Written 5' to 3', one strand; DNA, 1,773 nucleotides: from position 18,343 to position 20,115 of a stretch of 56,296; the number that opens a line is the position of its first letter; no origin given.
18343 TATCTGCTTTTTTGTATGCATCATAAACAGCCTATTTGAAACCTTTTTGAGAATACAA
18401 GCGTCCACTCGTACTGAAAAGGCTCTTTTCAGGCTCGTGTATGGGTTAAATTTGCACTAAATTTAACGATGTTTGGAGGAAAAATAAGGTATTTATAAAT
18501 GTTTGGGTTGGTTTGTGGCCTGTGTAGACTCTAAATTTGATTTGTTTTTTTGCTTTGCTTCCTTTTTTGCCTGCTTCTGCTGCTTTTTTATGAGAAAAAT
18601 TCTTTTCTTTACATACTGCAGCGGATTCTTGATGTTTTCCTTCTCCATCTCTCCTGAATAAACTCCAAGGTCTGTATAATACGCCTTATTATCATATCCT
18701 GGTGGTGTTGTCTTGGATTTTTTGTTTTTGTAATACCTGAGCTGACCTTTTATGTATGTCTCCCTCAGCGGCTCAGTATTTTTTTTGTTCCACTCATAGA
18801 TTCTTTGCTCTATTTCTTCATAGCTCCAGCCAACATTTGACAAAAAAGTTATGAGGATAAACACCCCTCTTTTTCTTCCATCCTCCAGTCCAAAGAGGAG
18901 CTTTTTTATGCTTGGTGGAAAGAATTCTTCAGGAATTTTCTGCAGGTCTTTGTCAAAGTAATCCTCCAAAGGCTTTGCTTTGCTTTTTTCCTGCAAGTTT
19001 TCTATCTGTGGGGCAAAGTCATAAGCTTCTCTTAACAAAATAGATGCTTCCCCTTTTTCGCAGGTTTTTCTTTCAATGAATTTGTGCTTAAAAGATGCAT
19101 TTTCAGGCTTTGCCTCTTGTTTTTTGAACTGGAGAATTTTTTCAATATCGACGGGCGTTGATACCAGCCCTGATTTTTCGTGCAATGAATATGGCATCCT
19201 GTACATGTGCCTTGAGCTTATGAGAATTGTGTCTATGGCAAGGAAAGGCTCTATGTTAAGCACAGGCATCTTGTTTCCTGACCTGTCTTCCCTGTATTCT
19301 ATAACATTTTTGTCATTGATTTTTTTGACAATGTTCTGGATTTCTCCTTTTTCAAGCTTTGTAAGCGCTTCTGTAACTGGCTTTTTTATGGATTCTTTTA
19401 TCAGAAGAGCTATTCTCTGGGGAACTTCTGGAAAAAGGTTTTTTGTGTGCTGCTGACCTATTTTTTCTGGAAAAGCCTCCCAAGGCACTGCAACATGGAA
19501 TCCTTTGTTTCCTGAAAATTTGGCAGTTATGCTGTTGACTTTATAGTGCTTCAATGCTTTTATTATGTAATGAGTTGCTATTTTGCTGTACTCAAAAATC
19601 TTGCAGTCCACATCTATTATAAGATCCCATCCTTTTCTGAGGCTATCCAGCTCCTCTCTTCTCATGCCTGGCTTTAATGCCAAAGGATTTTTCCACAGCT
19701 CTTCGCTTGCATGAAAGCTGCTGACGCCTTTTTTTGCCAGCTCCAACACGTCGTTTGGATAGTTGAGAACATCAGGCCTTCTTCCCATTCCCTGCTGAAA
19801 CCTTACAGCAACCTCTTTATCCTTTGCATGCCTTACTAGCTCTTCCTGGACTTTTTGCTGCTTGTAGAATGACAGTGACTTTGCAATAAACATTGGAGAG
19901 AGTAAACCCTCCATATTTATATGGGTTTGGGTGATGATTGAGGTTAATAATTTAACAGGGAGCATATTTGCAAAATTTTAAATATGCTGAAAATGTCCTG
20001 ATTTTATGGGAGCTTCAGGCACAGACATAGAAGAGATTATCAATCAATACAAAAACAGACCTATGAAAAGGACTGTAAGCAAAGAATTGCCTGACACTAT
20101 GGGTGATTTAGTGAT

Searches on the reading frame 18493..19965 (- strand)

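Call 24: search_protein_families(library=pfam, proteins=[window:18493-19965:-], max_evalue=0.001)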
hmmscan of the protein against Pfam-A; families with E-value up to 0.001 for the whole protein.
window:18493-19965:- (490 aa): 3 families
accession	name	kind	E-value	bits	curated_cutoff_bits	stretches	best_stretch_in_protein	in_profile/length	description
PF01896.25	DNA_primase_S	-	1.5e-08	35.7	26.8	1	123-274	20-163/163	DNA primase small subunit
PF04104.19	DNA_primase_lrg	-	9.5e-06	25.6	22.4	1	328-416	87-177/266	Eukaryotic and archaeal DNA primase, large subunit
PF21686.3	LigD_Prim-Pol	-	0.00014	21.9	27.4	0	68-176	71-167/254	LigD, primase-polymerase domain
